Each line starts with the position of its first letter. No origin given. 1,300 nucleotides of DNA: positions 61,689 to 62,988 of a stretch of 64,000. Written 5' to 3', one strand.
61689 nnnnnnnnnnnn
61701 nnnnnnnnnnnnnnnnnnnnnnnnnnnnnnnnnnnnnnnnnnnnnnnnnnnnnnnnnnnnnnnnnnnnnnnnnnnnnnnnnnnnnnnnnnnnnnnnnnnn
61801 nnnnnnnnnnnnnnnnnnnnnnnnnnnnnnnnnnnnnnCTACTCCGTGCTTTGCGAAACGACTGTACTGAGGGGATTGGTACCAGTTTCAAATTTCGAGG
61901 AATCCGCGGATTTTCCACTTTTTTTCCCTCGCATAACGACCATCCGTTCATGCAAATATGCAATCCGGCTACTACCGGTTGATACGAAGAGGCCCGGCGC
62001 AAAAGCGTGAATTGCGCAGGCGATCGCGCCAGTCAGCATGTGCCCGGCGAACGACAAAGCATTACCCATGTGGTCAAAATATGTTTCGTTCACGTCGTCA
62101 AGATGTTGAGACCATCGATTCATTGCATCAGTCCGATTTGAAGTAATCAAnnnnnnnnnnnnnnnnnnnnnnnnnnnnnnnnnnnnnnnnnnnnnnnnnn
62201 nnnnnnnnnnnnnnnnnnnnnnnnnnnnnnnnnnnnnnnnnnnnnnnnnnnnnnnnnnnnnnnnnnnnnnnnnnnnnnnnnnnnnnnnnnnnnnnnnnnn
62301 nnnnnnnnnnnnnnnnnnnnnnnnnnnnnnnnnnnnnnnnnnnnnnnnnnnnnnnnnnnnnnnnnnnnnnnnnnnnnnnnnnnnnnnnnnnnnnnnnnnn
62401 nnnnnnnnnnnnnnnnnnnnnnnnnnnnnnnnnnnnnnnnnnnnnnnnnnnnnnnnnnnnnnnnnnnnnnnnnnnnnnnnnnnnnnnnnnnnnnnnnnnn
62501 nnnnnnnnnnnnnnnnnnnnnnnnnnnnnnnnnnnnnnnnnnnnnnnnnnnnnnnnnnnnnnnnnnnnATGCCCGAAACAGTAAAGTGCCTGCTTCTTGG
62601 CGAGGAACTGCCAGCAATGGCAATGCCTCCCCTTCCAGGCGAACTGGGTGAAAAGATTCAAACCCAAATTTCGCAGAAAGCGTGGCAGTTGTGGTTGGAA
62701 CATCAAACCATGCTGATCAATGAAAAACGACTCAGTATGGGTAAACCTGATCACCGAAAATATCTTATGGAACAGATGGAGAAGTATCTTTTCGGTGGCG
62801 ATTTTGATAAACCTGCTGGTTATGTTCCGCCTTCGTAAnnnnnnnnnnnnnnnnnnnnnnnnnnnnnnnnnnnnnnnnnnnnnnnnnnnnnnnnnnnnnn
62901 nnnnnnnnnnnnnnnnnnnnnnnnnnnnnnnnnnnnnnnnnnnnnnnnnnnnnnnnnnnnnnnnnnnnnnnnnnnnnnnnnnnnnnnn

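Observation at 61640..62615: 0.86-kb islet inserted between mutY and yggX, bounded by an imperfect direct repeat of the junction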

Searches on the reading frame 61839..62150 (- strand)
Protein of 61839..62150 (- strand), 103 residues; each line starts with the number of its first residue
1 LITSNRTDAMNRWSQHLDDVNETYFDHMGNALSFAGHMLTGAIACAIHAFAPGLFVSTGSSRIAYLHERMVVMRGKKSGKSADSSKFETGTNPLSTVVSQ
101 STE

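Call 5: search_protein_families(library=pfam, proteins=[window:61839-62150:-], max_evalue=0.01)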
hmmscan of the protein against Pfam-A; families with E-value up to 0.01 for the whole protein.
window:61839-62150:- (103 aa): 1 family
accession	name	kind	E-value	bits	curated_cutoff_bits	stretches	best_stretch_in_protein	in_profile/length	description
PF19883.4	DUF6356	-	1.3e-23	83.3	24.4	1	13-71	4-62/64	Family of unknown function (DUF6356)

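Call 35: find_homologous_proteins(query=window:61839-62123:-, max_evalue=0.001)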
Query window:61839-62123:- (94 aa): 14 proteins with E <= 0.001 among 14 candidates.
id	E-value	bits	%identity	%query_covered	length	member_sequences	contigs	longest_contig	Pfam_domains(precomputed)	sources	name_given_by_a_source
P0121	8.7e-54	197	97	100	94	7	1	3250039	PF19883.5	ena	-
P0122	4.5e-41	156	77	100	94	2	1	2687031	PF19883.5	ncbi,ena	-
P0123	8.8e-41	156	78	100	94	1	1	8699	PF19883.5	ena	-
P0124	1.1e-39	152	73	100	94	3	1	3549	PF19883.5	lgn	-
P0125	2.5e-38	148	74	100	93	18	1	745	PF19883.5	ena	-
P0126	7.0e-36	140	72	100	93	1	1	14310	PF19883.5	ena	-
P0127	6.5e-34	134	68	100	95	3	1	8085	PF19883.5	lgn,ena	-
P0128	1.5e-33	132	71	100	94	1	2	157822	PF19883.5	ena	-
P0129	1.9e-33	132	72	91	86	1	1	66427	PF19883.5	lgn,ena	-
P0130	6.3e-30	121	64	100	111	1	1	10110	PF19883.5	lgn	-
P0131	7.9e-24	101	59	93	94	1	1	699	PF19883.5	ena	-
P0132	6.2e-23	99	54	100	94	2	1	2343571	PF19883.5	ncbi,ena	-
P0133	1.1e-22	98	74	69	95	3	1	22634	PF19883.5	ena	-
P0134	4.2e-22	96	72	69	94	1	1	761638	PF19883.5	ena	-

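Call 36: find_encoding_contigs(protein=P0128, flank=4000, max_places=2)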
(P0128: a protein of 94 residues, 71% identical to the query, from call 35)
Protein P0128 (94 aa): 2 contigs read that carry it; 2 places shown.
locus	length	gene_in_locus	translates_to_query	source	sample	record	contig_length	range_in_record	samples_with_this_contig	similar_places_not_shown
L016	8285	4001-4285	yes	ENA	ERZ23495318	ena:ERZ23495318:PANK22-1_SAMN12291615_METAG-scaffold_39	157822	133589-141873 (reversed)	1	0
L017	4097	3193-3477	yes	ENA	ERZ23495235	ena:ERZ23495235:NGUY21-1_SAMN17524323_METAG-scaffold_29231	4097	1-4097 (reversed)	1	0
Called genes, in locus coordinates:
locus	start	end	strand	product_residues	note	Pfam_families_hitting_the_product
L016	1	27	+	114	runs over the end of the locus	PF01127:Sdh_cyt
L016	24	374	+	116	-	PF01127:Sdh_cyt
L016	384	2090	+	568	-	PF00890:FAD_binding_2, PF07992:Pyr_redox_2 (faint), PF02910:Succ_DH_flav_C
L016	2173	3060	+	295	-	PF05681:Fumerase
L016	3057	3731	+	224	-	PF05683:Fumerase_C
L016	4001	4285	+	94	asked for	PF19883:DUF6356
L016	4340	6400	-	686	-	PF04879:Molybdop_Fe4S4, PF00384:Molybdopterin, PF01568:Molydop_binding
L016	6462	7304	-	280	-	PF00702:Hydrolase, PF13419:HAD_2 (weak)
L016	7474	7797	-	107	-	-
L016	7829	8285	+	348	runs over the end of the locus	PF01547:SBP_bac_1, PF13416:SBP_bac_8, PF13343:SBP_bac_6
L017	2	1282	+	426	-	?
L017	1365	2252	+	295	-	PF05681:Fumerase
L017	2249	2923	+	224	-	PF05683:Fumerase_C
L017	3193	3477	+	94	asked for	PF19883:DUF6356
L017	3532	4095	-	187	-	?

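Call 37: find_encoding_contigs(protein=P0132, flank=4000, max_places=2)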
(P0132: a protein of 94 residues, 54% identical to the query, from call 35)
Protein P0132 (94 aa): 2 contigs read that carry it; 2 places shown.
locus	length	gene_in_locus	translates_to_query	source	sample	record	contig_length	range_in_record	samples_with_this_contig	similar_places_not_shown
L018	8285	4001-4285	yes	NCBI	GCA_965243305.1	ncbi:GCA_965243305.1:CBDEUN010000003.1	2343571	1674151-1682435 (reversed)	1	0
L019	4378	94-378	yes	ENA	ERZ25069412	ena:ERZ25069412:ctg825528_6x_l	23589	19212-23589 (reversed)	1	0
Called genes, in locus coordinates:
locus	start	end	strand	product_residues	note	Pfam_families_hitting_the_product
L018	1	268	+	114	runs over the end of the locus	PF01127:Sdh_cyt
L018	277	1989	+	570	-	PF00890:FAD_binding_2, PF01266:DAO (faint), PF07992:Pyr_redox_2 (faint), PF02910:Succ_DH_flav_C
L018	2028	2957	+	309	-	PF05681:Fumerase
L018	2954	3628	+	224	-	PF05683:Fumerase_C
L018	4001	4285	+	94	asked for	PF19883:DUF6356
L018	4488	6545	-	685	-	PF04879:Molybdop_Fe4S4, PF00384:Molybdopterin, PF01568:Molydop_binding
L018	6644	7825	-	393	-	PF13173:AAA_14, PF13401:AAA_22 (faint), PF13635:DUF4143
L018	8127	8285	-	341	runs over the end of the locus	PF01435:Peptidase_M48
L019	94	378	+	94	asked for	PF19883:DUF6356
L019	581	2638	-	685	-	PF04879:Molybdop_Fe4S4, PF00384:Molybdopterin, PF01568:Molydop_binding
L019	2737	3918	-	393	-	PF13173:AAA_14, PF13401:AAA_22 (faint), PF13635:DUF4143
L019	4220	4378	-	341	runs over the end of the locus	PF01435:Peptidase_M48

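Call 38: find_encoding_contigs(protein=P0134, flank=4000, max_places=2)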
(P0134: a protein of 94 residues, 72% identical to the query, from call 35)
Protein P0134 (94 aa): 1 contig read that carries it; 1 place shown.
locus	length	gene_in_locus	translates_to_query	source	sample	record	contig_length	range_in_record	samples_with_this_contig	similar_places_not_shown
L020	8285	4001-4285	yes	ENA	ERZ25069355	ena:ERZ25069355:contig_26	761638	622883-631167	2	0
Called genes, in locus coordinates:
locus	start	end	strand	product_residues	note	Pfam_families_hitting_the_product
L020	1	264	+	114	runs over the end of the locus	PF01127:Sdh_cyt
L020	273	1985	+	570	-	PF00890:FAD_binding_2, PF01266:DAO (faint), PF07992:Pyr_redox_2 (faint), PF02910:Succ_DH_flav_C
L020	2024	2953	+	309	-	PF05681:Fumerase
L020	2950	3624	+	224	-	PF05683:Fumerase_C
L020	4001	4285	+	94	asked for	PF19883:DUF6356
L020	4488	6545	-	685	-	PF04879:Molybdop_Fe4S4 (weak), PF00384:Molybdopterin, PF01568:Molydop_binding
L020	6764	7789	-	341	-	PF01435:Peptidase_M48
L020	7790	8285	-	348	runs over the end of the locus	PF05987:DUF898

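Call 46: search_protein_families(library=ncbifam, proteins=[window:61839-62123:-], max_evalue=0.01)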
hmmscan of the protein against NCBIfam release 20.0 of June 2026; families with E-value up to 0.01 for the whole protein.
window:61839-62123:- (94 aa): 0 families

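Call 53: predict_structure(alignment_id=A2)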
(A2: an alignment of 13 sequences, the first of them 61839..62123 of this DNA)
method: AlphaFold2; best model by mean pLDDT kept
length: 94 residues; sequences in the alignment: 13
mean_pLDDT: 61.7   pTM: 0.26
mean pLDDT of the five models: 61.7, 60.2, 59.6, 56.0, 53.1
residues with pLDDT >= 90: 0; 70-90: 35; 50-70: 35; < 50: 24
segments of 3 or more residues with pLDDT < 50: 70-83, 85-94
pLDDT, mean of each block of 10 residues (from residue 1): 68 72 79 79 57 66 58 40 45 42
secondary structure, 60 per line:
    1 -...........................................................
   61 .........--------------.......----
elements in order: H2-69 H84-90

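Call 54: find_homologous_proteins(query=L016:4340-6400:-, max_evalue=1e-100)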
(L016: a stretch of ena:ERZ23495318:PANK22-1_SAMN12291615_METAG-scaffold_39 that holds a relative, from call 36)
Query L016:4340-6400:- (686 aa): 6991 proteins with E <= 1e-100 among 8000 candidates; the best 120 are listed.
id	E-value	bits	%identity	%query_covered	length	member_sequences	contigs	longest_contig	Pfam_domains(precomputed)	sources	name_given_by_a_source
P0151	0.0e+0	1517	96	100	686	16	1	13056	PF00384.28,PF01568.28,PF04879.22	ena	-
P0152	0.0e+0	1354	85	100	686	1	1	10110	PF00384.28,PF01568.28,PF04879.22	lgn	-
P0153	0.0e+0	1277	79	100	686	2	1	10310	PF00384.28,PF01568.28,PF04879.22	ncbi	-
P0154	0.0e+0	1254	78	100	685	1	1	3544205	PF00384.28,PF01568.28,PF04879.22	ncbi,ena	-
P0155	0.0e+0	1251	79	100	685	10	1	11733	PF00384.28,PF01568.28,PF04879.22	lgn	-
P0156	0.0e+0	1246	78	100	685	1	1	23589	PF00384.28,PF01568.28,PF04879.22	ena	-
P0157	0.0e+0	1243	78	100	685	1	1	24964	PF00384.28,PF01568.28,PF04879.22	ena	-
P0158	0.0e+0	1240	77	100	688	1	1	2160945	PF00384.28,PF01568.28,PF04879.22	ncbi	-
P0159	0.0e+0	1234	78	98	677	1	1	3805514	PF00384.28,PF01568.28,PF04879.22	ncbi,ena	-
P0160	0.0e+0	1232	77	100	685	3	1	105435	PF00384.28,PF01568.28,PF04879.22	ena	-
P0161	0.0e+0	1227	77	100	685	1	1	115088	PF00384.28,PF01568.28,PF04879.22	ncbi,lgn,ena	-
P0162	0.0e+0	1224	76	100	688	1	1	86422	PF00384.28,PF01568.28,PF04879.22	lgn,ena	-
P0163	0.0e+0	1206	76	100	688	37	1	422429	PF00384.28,PF01568.28,PF04879.22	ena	-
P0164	0.0e+0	1199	76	100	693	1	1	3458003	PF00384.28,PF01568.28,PF04879.22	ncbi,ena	-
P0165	0.0e+0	1192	74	99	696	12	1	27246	PF00384.28,PF01568.28,PF04879.22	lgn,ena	-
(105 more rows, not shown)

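Call 60: find_related_loci(query=A2, collection=metagenome_contigs, flank=3500)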
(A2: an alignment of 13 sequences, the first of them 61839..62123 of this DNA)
Query A2 (94 aa) in metagenome_contigs; peptide patterns used: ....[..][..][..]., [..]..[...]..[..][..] (x = any residue, [..] = any of these).
600 stretches matched a pattern (row limit reached: there are more); 97 encode a relative of the query (tblastn E <= 1e-3); the best 80 are kept; 80 distinct loci.
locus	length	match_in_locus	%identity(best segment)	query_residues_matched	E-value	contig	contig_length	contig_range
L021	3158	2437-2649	52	4-74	1e-19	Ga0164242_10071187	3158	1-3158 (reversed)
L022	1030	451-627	42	1-59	5e-13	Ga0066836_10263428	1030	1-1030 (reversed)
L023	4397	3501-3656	46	1-52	1e-12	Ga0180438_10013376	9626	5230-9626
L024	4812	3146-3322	39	1-59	3e-12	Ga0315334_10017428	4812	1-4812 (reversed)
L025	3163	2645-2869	35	2-80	9e-12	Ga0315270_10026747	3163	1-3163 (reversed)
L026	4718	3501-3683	42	7-68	4e-11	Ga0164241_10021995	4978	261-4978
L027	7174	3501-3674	41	4-61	5e-11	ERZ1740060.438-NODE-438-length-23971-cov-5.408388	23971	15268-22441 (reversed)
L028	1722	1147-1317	47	4-60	1e-10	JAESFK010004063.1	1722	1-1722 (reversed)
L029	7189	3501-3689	44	4-67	2e-10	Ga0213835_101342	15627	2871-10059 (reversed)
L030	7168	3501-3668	46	5-60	4e-11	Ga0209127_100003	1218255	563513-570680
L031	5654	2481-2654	36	1-58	3e-10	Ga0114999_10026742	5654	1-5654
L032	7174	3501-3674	45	4-61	4e-10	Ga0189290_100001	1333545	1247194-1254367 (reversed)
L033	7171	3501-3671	46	4-60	4e-10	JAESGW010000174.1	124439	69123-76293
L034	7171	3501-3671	44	5-61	6e-10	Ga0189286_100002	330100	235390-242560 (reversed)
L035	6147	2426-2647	41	6-80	6e-10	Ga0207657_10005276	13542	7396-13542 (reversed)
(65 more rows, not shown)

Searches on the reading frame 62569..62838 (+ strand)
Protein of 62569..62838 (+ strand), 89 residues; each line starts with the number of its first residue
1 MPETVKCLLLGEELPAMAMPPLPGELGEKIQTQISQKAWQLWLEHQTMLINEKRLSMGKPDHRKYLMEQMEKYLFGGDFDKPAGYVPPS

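Call 5: search_protein_families(library=pfam, proteins=[window:62569-62838:+], max_evalue=0.01)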
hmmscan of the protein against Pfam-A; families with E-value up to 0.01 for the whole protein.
window:62569-62838:+ (89 aa): 1 family
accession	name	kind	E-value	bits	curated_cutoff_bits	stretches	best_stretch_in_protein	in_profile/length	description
PF04362.19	Iron_traffic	-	3.2e-35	120.2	27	1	1-88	1-88/88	Bacterial Fe(2+) trafficking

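Call 6: find_encoding_contigs(protein=window:62569-62838:+, flank=6000, max_places=10)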
Protein window:62569-62838:+ (89 aa): no gene with exactly this product is on record in the collection.

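Call 46: search_protein_families(library=ncbifam, proteins=[window:62569-62838:+], max_evalue=0.01)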
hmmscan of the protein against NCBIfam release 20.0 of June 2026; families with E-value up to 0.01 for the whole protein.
window:62569-62838:+ (89 aa): 1 family
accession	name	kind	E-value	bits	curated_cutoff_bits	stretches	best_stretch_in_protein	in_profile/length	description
NF003817.0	PRK05408.1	equivalog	5.4e-36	122.3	74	1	1-88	1-88/90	oxidative damage protection protein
